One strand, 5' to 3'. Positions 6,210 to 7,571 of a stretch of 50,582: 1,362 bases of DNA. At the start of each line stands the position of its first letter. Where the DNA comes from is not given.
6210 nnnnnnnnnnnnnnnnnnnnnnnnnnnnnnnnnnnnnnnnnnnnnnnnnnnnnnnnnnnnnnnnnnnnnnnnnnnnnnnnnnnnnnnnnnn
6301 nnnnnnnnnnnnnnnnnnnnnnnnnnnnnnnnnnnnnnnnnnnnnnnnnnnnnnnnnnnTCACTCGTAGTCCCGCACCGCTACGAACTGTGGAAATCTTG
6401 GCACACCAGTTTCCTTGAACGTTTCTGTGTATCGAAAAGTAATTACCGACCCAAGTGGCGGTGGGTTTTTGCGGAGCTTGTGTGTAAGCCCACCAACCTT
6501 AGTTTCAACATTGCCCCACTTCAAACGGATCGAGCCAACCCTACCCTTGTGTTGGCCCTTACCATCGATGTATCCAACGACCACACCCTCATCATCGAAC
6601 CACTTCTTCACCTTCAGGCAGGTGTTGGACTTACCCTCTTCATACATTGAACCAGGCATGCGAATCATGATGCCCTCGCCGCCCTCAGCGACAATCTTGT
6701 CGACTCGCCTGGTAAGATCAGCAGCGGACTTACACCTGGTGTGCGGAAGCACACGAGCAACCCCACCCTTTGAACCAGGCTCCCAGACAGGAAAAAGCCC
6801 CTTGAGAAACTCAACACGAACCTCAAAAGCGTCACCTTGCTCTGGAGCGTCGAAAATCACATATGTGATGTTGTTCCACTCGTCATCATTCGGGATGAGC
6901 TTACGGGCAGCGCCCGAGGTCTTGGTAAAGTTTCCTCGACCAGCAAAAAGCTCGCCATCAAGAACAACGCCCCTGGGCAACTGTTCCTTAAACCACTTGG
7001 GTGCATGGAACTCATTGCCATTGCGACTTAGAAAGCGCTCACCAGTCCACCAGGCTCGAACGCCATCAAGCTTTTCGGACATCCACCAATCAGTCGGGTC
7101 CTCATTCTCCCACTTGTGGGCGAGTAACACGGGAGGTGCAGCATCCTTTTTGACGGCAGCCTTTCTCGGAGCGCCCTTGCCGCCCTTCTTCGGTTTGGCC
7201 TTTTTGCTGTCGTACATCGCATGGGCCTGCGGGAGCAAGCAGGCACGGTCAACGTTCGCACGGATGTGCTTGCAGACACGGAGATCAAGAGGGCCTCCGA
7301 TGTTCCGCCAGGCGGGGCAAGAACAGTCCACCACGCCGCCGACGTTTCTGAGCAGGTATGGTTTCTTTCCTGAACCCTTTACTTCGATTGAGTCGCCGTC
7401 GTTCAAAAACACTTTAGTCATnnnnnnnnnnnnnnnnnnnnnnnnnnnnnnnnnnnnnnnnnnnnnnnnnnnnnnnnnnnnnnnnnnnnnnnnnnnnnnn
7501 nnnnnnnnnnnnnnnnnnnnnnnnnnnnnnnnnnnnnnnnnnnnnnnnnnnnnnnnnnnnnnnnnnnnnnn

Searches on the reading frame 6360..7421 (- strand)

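Call 22: search_protein_families(library=phrogs, proteins=[window:6360-7421:-], max_evalue=0.00001)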
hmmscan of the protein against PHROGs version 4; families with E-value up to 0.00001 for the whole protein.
window:6360-7421:- (353 aa): 1 family
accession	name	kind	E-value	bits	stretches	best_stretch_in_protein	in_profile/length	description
phrog_114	-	DNA, RNA and nucleotide metabolism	5.2e-57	194.8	1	96-353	221-501/634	ATP-dependent DNA ligase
